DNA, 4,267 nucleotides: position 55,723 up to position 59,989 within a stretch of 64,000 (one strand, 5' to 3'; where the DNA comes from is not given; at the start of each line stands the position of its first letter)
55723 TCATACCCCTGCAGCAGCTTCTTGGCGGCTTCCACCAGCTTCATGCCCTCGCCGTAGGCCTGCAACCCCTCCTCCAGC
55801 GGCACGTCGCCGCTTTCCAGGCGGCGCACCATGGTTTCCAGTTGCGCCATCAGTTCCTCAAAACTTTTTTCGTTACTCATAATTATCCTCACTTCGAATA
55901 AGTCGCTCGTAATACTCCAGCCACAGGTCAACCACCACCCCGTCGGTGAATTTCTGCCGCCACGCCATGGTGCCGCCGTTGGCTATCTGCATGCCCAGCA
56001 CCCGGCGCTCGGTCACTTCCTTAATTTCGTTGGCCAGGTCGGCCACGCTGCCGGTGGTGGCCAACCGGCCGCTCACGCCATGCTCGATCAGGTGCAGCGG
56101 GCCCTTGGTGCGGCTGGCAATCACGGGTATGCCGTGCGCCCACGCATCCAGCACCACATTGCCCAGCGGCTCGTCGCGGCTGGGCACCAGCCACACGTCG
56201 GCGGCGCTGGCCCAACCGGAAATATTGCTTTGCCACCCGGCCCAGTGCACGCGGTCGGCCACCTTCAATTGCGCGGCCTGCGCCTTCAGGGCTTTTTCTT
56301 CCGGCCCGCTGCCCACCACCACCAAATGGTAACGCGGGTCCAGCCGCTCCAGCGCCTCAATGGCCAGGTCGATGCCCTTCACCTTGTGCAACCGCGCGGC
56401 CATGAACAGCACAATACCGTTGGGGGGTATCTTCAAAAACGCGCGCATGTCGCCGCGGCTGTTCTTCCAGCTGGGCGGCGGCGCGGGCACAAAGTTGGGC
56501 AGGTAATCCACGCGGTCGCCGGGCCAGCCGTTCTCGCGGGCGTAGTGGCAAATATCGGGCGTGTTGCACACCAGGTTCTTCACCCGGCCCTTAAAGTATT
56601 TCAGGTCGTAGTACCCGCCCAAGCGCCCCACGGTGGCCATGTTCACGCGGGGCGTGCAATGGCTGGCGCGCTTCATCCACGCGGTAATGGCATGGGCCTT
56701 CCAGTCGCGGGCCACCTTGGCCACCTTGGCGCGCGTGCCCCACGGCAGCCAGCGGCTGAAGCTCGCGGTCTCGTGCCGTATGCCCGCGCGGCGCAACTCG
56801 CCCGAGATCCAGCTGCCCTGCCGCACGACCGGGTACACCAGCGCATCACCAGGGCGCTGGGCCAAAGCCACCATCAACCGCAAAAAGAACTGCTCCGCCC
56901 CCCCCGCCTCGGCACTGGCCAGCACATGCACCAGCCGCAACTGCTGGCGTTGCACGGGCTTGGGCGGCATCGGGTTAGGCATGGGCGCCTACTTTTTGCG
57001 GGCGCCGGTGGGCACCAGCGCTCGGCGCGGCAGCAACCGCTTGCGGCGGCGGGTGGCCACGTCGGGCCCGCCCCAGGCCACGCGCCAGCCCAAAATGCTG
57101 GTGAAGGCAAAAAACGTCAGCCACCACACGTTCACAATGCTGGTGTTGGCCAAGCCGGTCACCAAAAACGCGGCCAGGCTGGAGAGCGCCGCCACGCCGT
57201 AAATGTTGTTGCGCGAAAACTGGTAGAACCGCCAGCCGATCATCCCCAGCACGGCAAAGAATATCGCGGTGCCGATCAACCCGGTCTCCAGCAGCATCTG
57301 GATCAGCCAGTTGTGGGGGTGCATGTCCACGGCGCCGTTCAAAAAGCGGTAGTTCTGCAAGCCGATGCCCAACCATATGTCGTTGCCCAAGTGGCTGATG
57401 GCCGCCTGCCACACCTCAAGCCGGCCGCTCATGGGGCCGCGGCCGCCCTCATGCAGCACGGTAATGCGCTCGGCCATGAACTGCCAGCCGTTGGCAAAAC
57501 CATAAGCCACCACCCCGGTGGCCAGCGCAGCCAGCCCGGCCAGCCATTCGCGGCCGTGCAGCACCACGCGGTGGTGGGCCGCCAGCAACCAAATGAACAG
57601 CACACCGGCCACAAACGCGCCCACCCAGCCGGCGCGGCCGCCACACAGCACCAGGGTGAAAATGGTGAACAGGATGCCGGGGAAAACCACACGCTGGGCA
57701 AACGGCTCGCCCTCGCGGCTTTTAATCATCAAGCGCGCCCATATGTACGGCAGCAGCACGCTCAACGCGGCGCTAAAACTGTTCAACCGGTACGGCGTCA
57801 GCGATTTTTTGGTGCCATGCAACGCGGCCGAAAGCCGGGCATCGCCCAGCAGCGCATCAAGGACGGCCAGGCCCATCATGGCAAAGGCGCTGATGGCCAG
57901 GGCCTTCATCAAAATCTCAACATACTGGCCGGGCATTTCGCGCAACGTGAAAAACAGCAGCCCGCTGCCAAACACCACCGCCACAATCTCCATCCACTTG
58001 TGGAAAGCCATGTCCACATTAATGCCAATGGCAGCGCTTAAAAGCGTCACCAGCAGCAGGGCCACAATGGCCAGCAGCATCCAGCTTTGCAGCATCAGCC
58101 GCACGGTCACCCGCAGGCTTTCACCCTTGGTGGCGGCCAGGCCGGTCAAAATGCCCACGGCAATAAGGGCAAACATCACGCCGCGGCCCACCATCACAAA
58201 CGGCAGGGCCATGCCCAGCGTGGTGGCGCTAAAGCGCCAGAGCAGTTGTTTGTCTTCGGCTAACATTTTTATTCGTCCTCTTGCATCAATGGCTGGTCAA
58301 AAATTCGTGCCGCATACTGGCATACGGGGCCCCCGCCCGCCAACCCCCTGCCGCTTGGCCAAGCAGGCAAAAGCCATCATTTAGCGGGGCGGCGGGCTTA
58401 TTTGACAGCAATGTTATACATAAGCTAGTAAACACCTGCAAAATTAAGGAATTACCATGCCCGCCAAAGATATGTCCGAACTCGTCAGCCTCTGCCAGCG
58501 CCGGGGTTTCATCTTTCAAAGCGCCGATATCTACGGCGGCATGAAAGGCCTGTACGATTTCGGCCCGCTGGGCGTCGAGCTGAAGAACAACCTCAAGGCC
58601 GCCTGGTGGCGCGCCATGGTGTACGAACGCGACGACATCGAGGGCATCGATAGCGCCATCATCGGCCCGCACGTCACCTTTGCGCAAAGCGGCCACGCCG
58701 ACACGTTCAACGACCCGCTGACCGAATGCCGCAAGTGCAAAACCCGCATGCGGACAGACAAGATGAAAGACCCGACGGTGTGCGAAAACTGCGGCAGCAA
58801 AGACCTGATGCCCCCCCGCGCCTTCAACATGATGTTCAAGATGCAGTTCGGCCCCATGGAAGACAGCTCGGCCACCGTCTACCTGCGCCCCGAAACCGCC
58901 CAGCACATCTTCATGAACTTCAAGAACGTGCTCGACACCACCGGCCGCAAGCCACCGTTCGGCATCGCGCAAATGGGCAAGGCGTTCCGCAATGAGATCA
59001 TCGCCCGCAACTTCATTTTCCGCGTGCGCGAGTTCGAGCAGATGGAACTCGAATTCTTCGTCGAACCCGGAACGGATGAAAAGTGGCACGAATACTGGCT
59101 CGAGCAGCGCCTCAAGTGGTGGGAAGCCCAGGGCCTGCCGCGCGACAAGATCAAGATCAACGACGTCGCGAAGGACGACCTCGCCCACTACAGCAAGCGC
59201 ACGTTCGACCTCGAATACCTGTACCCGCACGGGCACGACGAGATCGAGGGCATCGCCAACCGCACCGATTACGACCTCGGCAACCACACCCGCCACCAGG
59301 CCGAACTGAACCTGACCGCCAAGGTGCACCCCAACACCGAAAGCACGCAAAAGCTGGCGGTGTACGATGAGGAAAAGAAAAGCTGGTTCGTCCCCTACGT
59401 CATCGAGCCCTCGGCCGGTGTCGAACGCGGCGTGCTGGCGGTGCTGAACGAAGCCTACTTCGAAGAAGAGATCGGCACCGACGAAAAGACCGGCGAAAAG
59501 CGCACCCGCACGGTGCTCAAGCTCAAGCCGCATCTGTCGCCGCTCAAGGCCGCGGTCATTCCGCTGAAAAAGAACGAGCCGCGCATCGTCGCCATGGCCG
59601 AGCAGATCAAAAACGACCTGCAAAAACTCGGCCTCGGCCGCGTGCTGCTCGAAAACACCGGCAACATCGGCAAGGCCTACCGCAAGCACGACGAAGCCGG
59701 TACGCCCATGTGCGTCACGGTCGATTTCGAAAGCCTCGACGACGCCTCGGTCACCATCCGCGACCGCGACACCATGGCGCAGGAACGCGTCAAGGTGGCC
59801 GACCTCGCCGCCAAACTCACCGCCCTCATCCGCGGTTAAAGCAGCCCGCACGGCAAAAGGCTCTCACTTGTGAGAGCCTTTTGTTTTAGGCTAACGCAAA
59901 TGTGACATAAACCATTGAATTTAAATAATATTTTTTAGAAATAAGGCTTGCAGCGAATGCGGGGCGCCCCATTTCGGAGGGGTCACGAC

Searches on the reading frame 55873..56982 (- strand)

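Call 14: search_protein_families(library=pfam, proteins=[window:55873-56982:-], max_evalue=0.001)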
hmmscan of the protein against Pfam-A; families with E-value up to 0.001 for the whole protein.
window:55873-56982:- (369 aa): 3 families
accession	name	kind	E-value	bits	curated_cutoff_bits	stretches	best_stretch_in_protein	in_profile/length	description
PF00534.26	Glycos_transf_1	-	4e-34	118.1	26.4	1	178-327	4-159/172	Glycosyl transferases group 1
PF13692.12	Glyco_trans_1_4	-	1.4e-30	106.8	27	1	191-323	3-139/142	Glycosyl transferases group 1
PF20706.3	GT4-conflict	-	1.4e-11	44.4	26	1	188-313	196-334/385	Family 4 Glycosyltransferase in conflict systems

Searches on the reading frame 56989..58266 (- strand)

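Call 15: search_protein_families(library=pfam, proteins=[window:56989-58266:-], max_evalue=0.001)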
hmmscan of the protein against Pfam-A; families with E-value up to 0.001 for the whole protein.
window:56989-58266:- (425 aa): 1 family
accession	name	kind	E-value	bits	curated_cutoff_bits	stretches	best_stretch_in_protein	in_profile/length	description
PF04932.20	Wzy_C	-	2.3e-17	63.6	31.7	1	198-337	3-149/149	O-Antigen ligase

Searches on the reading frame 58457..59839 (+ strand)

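Call 15: search_protein_families(library=pfam, proteins=[window:58457-59839:+], max_evalue=0.001)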
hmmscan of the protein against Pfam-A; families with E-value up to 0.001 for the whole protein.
window:58457-59839:+ (460 aa): 2 families
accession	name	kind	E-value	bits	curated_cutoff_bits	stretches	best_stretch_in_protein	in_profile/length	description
PF03129.25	HGTP_anticodon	-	8.1e-21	74.4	21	1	364-456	1-93/94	Anticodon binding domain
PF00587.30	tRNA-synt_2b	-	5.8e-11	43.2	29.3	1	138-331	8-177/179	tRNA synthetase class II core domain (G, H, P, S and T)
